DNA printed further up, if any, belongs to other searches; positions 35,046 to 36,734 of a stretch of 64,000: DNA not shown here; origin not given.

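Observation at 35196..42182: Pyrrolysine-free MtmB-family methyltransferase with a cognate corrinoid protein, divergently paired with a Liv-type ABC importer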

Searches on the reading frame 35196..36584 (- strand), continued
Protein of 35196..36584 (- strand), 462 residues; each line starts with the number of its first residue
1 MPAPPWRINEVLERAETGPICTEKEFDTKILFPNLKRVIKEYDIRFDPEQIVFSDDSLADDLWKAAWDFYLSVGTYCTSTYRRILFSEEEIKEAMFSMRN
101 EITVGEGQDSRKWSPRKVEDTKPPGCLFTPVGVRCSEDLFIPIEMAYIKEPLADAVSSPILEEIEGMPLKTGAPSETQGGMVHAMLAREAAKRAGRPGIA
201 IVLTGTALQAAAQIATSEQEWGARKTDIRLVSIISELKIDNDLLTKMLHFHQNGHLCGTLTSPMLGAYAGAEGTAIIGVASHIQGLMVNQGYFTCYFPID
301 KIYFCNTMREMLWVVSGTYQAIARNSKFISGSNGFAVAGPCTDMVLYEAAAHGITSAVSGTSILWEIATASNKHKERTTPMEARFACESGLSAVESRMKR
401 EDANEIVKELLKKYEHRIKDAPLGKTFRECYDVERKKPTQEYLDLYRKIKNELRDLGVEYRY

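Call 22: find_related_loci(query=A1, collection=genome_contigs, flank=10000)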
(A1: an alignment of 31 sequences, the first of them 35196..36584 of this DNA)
Query A1 (462 aa) in genome_contigs; peptide patterns used: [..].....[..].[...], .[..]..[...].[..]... (x = any residue, [..] = any of these).
600 stretches matched a pattern (row limit reached: there are more); 33 encode a relative of the query (tblastn E <= 1e-3); 33 distinct loci.
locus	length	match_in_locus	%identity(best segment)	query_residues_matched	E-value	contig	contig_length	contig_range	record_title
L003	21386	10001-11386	65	1-462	0e+0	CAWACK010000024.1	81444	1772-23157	MAG: Candidatus Bathyarchaeota archaeon isolate MFD03726.bin.1.105 genome assembly, contig: contig_87364, whole genome s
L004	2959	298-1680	60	1-462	0e+0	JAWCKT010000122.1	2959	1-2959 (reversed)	MAG: Candidatus Hadarchaeum sp. isolate JZ-2_201705_bins_148 JZ-2_201705_bins_148_scaffold_128, whole genome shotgun seq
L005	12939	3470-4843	60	4-462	0e+0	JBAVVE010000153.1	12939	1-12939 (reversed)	MAG: Candidatus Bathyarchaeia archaeon isolate MFD01647_ilm_asm_bin14 k127_175714, whole genome shotgun sequence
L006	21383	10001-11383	59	1-462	0e+0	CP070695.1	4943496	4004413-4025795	MAG: Candidatus Heimdallarchaeota archaeon isolate bin6 chromosome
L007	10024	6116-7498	60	1-462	0e+0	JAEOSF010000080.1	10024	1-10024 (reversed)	MAG: Candidatus Borrarchaeum yapensis isolate Yap2000.bin9.141 contig-145_10033, whole genome shotgun sequence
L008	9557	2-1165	71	75-462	0e+0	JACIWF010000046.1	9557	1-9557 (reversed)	MAG: Hadesarchaea archaeon isolate MAG-18 Hadesarchaeota_A3_bin10_Scaffold_46, whole genome shotgun sequence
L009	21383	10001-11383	58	1-462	0e+0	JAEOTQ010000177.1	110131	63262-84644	MAG: Candidatus Hodarchaeota archaeon isolate YT2_065 k127_46159002, whole genome shotgun sequence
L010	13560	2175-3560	59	1-462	0e+0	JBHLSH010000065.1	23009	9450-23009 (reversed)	MAG: Candidatus Heimdallarchaeota archaeon isolate TM2S.58 TM2S.58@4831, whole genome shotgun sequence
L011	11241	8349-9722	59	4-462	0e+0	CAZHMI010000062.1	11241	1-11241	MAG TPA_asm: uncultured Candidatus Bathyarchaeia archaeon isolate binchicken_co274_450 genome assembly, contig: NODE_142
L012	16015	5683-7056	59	4-462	0e+0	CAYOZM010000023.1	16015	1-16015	MAG TPA_asm: uncultured Candidatus Bathyarchaeia archaeon isolate binchicken_co325_31 genome assembly, contig: NODE_1038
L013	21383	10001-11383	58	1-462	0e+0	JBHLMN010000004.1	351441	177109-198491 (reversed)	MAG: Promethearchaeota archaeon isolate DZ2M.341 DZ2M.341@21, whole genome shotgun sequence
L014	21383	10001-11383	57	1-462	2e-179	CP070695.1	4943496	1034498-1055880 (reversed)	MAG: Candidatus Heimdallarchaeota archaeon isolate bin6 chromosome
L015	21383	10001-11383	56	1-462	4e-178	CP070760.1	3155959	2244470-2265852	MAG: Candidatus Heimdallarchaeota archaeon isolate bin272 chromosome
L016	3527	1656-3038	58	1-462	0e+0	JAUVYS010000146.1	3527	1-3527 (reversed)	MAG: Candidatus Bathyarchaeota archaeon isolate CSMAG_1248 CSMAG_1248_k141_915528_length_3527_cov_5.0000, whole genome s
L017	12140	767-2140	55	4-462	2e-166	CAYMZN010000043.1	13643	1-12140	MAG TPA_asm: uncultured Candidatus Bathyarchaeia archaeon isolate SRP231805_co3_314 genome assembly, contig: NODE_3152_l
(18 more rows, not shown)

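Call 28: list_cluster_members(proteins=[window:35196-36584:-, window:40851-42182:-, window:29954-31222:+, window:43470-45719:-])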
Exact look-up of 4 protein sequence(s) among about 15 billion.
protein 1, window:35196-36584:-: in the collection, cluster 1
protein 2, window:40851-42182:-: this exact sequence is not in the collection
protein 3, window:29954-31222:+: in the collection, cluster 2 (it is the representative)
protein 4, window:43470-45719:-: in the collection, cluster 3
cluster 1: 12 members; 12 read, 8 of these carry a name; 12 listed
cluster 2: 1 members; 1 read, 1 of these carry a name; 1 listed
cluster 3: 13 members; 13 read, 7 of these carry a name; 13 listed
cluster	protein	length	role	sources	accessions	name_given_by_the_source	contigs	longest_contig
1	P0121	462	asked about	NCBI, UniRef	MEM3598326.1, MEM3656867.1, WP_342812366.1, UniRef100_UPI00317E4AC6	MAG: monomethylamine:corrinoid methyltransferase [Candidatus Hadarchaeum sp.] | monomethylamine:corrinoid methyltransferase n=2 Tax=Candidatus Hadarchaeum sp. ...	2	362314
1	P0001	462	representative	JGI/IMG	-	-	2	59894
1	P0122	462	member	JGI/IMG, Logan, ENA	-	hypothetical protein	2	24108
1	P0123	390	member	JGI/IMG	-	methylamine--corrinoid protein Co-methyltransferase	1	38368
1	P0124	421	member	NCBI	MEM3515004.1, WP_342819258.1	MAG: monomethylamine:corrinoid methyltransferase, partial [Candidatus Hadarchaeum sp.]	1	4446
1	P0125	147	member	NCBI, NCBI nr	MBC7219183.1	MAG: monomethylamine:corrinoid methyltransferase, partial [Hadesarchaea archaeon] | monomethylamine:corrinoid methyltransferase [Hadesarchaea archaeon]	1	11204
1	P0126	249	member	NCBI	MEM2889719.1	MAG: monomethylamine:corrinoid methyltransferase, partial [Candidatus Hadarchaeum sp.]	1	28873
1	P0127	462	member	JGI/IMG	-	hypothetical protein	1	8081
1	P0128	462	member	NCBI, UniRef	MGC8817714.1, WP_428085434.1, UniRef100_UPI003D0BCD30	MAG: monomethylamine:corrinoid methyltransferase [Candidatus Hadarchaeum sp.] | monomethylamine:corrinoid methyltransferase n=1 Tax=Candidatus Hadarchaeum sp. ...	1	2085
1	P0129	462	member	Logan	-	-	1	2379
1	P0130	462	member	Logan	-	-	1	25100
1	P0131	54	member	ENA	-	-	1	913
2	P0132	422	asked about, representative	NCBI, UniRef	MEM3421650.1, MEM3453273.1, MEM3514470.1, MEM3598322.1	MAG: hydroxymethylglutaryl-CoA reductase, degradative [Candidatus Hadarchaeum sp.] | hydroxymethylglutaryl-CoA reductase, degradative n=1 Tax=Candidatus Hadarchaeum sp. ...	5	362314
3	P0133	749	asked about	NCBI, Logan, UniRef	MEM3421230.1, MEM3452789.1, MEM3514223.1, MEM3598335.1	MAG: CDC48 family AAA ATPase [Candidatus Hadarchaeum sp.] | CDC48 family AAA ATPase n=1 Tax=Candidatus Hadarchaeum sp. TaxID=2883567 ...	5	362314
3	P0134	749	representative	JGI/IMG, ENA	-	-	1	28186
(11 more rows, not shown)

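Call 36: find_encoding_contigs(protein=P0004, flank=8000, max_places=2)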
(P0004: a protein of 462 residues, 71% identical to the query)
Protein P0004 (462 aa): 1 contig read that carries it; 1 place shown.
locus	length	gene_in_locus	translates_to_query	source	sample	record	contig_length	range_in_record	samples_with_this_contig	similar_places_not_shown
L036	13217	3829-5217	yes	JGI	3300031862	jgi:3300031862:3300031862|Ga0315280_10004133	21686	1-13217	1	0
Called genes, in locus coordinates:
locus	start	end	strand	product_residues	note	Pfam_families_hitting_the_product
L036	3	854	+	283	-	?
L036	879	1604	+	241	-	PF00005:ABC_tran, PF12399:BCA_ABC_TP_C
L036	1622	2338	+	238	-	PF00005:ABC_tran, PF13175:AAA_15 (faint), PF13555:AAA_29 (weak), PF13304:AAA_21 (weak)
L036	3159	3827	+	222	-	PF02607:B12-binding_2, PF02310:B12-binding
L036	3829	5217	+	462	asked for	PF05369:MtmB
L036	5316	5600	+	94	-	-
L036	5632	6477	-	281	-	PF02625:XdhC_CoxI, PF13478:XdhC_C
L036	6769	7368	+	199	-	-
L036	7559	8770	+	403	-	PF13183:Fer4_8 (faint), PF04422:FrhB_FdhB_N, PF04432:FrhB_FdhB_C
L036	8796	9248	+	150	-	-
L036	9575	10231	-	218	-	PF06053:DUF929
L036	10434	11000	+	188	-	-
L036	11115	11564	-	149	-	-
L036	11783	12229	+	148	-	PF00571:CBS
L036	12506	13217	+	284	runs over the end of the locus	PF00571:CBS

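Call 37: find_encoding_contigs(protein=P0006, flank=8000, max_places=2)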
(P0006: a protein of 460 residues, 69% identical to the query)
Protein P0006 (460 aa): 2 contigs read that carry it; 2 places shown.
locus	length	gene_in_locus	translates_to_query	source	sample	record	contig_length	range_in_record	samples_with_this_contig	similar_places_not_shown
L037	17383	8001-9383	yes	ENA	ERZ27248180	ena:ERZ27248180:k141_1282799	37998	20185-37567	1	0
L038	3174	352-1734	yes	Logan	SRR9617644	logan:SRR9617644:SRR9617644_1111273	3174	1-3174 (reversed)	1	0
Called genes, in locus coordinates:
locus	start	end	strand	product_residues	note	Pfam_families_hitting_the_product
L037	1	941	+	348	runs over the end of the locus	PF01208:URO-D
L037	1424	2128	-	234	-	PF13555:AAA_29 (weak), PF00005:ABC_tran, PF13304:AAA_21 (faint)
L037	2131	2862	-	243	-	PF00005:ABC_tran, PF13304:AAA_21 (faint), PF12399:BCA_ABC_TP_C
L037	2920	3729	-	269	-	PF00497:SBP_bac_3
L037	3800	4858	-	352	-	PF02653:BPD_transp_2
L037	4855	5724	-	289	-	PF02653:BPD_transp_2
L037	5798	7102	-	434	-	PF13458:Peripla_BP_6, PF13433:Peripla_BP_5, PF01094:ANF_receptor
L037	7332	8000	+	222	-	PF02607:B12-binding_2, PF02310:B12-binding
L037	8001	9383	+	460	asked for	PF05369:MtmB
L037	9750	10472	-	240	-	-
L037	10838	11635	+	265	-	PF00389:2-Hacid_dh, PF02826:2-Hacid_dh_C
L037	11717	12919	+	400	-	PF04412:AcnX, PF28403:AcnX_2nd, PF28406:AcnX_3rd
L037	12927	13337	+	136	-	PF01989:AcnX_swivel_put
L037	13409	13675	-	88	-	PF02971:FTCD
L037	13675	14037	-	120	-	PF00892:EamA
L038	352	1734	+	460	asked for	PF05369:MtmB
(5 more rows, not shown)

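Call 38: find_encoding_contigs(protein=P0007, flank=8000, max_places=2)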
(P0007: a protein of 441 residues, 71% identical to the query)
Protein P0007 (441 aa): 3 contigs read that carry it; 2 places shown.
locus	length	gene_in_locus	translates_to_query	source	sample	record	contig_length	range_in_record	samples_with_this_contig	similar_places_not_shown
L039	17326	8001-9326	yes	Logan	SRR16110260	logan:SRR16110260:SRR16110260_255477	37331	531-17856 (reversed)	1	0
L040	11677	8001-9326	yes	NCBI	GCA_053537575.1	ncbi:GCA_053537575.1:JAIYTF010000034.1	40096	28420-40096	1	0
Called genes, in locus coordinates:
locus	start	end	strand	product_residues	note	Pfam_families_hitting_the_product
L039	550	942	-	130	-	PF01155:HypA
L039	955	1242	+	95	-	PF10133:CooT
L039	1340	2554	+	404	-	PF07690:MFS_1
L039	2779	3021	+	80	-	-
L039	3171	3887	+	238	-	PF02492:cobW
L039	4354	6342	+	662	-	PF13597:NRDD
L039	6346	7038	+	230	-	PF04055:Radical_SAM, PF13353:Fer4_12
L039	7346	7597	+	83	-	-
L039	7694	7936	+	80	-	PF02310:B12-binding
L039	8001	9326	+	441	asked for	PF05369:MtmB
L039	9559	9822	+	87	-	PF05168:HEPN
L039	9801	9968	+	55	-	-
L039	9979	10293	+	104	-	PF01909:NTP_transf_2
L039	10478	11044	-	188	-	-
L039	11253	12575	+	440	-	PF20695:UbiD_N, PF01977:UbiD, PF20696:UbiD_C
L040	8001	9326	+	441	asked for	PF05369:MtmB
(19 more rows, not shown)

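Call 39: find_encoding_contigs(protein=P0008, flank=8000, max_places=2)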
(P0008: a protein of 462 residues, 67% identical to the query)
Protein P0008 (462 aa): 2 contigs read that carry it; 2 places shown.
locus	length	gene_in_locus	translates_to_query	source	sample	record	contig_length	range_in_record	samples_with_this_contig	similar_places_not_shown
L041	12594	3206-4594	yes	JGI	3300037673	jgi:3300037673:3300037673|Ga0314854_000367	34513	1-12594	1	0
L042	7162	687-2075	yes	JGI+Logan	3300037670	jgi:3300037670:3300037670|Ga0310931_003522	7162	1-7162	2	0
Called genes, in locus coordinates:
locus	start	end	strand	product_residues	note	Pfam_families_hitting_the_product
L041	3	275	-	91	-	?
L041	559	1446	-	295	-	PF02653:BPD_transp_2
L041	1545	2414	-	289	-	PF02653:BPD_transp_2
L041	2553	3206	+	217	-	PF02607:B12-binding_2, PF02310:B12-binding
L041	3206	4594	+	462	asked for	PF05369:MtmB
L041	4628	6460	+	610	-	PF00111:Fer2, PF17650:RACo_linker, PF17651:Raco_middle, PF14574:RACo_C_ter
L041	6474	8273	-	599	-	PF01208:URO-D, PF02607:B12-binding_2, PF02310:B12-binding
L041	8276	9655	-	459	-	PF12176:MtaB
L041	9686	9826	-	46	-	-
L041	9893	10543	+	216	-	PF02607:B12-binding_2, PF02310:B12-binding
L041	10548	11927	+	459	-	PF05369:MtmB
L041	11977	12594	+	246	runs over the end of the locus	PF00005:ABC_tran, PF12399:BCA_ABC_TP_C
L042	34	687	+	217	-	PF02607:B12-binding_2, PF02310:B12-binding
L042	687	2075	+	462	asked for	PF05369:MtmB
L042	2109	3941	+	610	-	PF00111:Fer2, PF17650:RACo_linker, PF17651:Raco_middle, PF14574:RACo_C_ter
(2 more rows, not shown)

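Call 53: predict_structure(alignment_id=A1)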
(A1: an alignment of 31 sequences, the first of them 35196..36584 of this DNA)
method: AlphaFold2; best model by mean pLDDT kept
length: 462 residues; sequences in the alignment: 31
mean_pLDDT: 92.3   pTM: 0.92
mean pLDDT of the five models: 92.3, 92.1, 89.8, 86.4, 81.6
residues with pLDDT >= 90: 368; 70-90: 83; 50-70: 5; < 50: 6
segments of 3 or more residues with pLDDT < 50: 1-4
pLDDT, mean of each block of 10 residues (from residue 1): 63 95 97 98 96 95 99 97 96 88 95 96 93 87 95 92 89 90 94 96 87 89 90 91 92 91 88 97 94 93 93 98 96 92 96 98 83 76 94 96 98 96 92 90 97 95 73
secondary structure, 60 per line:
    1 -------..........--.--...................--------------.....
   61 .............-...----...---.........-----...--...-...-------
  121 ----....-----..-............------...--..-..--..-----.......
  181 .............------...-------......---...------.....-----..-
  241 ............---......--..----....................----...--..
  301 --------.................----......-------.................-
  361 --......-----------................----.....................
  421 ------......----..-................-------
elements in order: H8-17 H23-41 H56-73 E75-77 E82-84 H88-96 E102-104 E111-113 E125-128 H137-148 E155-157 H174-193 E200-202 H210-215 E228-232 H241-252 E256-261 H270-289 E294-296 H309-325 E330-335 H343-359 E363-368 H380-395 H400-420 H427-430 H440-455

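Call 59: fold_search(model_id=the predicted structure, library=pdb)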
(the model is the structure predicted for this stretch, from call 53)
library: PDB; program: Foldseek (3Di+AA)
matches with E <= 10: 788; with E <= 0.001: 13
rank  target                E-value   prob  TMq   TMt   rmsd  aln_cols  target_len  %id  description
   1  1tv2                  3.9e-42  1.00  0.94  0.95   1.6       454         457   31  Crystal structure of the hydroxylamine MtmB complex (released 2004-10-19)
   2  1nth                  6.1e-42  1.00  0.94  0.95   1.6       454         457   31  Crystal structure of the methanosarcina barkeri monomethylamine methyltransferase (MTMB) (released 2003-02-04)
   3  1l2q                  6.4e-42  1.00  0.94  0.95   1.6       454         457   31  Crystal Structure of the Methanosarcina barkeri Monomethylamine Methyltransferase (MtmB) (released 2002-06-05)
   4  9yce_B                1.3e-08  1.00  0.49  0.48  12.9       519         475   10  Active site of MtgB, a glycine betaine methyltransferase from the MttB superfamily (released 2026-03-11)
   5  2qne_A                1.5e-08  1.00  0.48  0.47  13.5       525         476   10  Crystal structure of putative methyltransferase (ZP_00558420.1) from Desulfitobacterium hafniense Y51 at 2.30 A resolu (released 2007-08-14)
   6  4yyc                  1.9e-08  1.00  0.47  0.45  13.8       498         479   15  Crystal structure of trimethylamine methyltransferase from Sinorhizobium meliloti in complex with unknown ligand (released 2015-04-08)
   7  9yce_A                6.1e-08  1.00  0.48  0.47  13.1       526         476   10  Active site of MtgB, a glycine betaine methyltransferase from the MttB superfamily (released 2026-03-11)
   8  7xcl_A                6.4e-08  1.00  0.52  0.49  13.4       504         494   12  Crystal structure of trimethylamine methyltransferase MttB from Methanosarcina barkeri at 2.5 A resolution (released 2023-01-18)
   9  2qne_B                6.4e-08  1.00  0.48  0.47  13.1       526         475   10  Crystal structure of putative methyltransferase (ZP_00558420.1) from Desulfitobacterium hafniense Y51 at 2.30 A resolu (released 2007-08-14)
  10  7xcl_C                1.2e-07  1.00  0.51  0.48  13.5       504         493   11  Crystal structure of trimethylamine methyltransferase MttB from Methanosarcina barkeri at 2.5 A resolution (released 2023-01-18)
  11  7xcm_A                1.1e-06  1.00  0.51  0.48  13.3       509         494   11  Crystal structure of sulfite MttB structure at 3.2 A resolution (released 2023-01-18)
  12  7xcn_A                1.3e-06  1.00  0.50  0.47  13.5       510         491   11  Crystal structure of the MttB-MttC complex at 2.7 A resolution (released 2023-01-18)
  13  7xcm_C                5.2e-06  1.00  0.50  0.48  14.8       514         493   11  Crystal structure of sulfite MttB structure at 3.2 A resolution (released 2023-01-18)
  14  6ncs_A                1.2e-03  0.99  0.31  0.45  11.7       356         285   11  Crystal structure of N-acetylneuraminic acid (Sialic acid) synthetase from Leptospira borgpetersenii serovar Hardjo-bo (released 2018-12-26)
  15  5a6k_B                2.8e-03  0.97  0.33  0.26  10.2       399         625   10  GH20C, Beta-hexosaminidase from Streptococcus pneumoniae in complex with Gal-NGT (released 2015-09-23)
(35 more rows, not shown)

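Call 61: find_encoding_contigs(protein=P0011, flank=10000, max_places=1)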
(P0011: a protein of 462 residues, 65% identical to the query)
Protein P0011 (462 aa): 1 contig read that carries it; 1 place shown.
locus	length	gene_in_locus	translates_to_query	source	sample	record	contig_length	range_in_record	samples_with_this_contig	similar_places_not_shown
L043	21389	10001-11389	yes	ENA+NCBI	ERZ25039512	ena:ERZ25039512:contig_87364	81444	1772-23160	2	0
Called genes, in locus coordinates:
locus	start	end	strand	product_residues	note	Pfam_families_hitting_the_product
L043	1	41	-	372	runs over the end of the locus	PF00155:Aminotran_1_2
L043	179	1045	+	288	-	-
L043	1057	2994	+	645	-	-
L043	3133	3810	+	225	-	PF00702:Hydrolase, PF13419:HAD_2, PF13242:Hydrolase_like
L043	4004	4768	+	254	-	PF00005:ABC_tran, PF13304:AAA_21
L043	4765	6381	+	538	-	PF09847:12TM_1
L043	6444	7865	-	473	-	PF04185:Phosphoesterase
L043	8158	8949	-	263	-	-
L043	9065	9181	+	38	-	-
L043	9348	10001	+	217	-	PF02607:B12-binding_2, PF02310:B12-binding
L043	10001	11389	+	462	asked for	PF05369:MtmB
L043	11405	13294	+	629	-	PF00111:Fer2, PF17650:RACo_linker, PF17651:Raco_middle, PF14574:RACo_C_ter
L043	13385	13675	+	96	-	PF01208:URO-D (weak)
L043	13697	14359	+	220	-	PF01208:URO-D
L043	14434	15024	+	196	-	PF02525:Flavodoxin_2, PF03358:FMN_red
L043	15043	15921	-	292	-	PF06983:3-dmu-9_3-mt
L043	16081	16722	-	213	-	-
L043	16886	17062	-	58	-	-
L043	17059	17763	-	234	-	PF00701:DHDPS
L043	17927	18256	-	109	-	PF07973:tRNA_SAD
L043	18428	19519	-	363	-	PF26233:NicX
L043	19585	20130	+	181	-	-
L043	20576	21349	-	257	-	PF04402:SIMPL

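Call 62: find_encoding_contigs(protein=P0013, flank=10000, max_places=1)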
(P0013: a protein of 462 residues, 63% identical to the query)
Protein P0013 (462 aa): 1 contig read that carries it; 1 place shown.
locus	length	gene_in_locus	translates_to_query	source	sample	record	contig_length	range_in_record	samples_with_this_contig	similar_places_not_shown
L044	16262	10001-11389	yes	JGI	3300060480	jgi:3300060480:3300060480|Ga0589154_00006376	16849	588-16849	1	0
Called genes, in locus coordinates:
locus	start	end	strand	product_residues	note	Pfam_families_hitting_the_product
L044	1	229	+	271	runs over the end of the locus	?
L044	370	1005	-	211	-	PF02607:B12-binding_2, PF02310:B12-binding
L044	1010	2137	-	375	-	PF01208:URO-D (weak)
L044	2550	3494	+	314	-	PF01208:URO-D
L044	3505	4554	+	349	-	PF01208:URO-D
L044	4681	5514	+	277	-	PF02007:MtrH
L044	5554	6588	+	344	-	PF01208:URO-D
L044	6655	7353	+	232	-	PF02607:B12-binding_2, PF02310:B12-binding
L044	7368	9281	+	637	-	PF00111:Fer2 (weak), PF17650:RACo_linker, PF17651:Raco_middle, PF14574:RACo_C_ter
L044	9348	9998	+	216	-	PF02607:B12-binding_2, PF02310:B12-binding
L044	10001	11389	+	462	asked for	PF05369:MtmB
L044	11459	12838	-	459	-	PF05369:MtmB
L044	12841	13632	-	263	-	PF02607:B12-binding_2, PF02310:B12-binding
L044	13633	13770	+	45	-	PF00449:Urease_alpha (weak)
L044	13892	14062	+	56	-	-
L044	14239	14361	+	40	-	-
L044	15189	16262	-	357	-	?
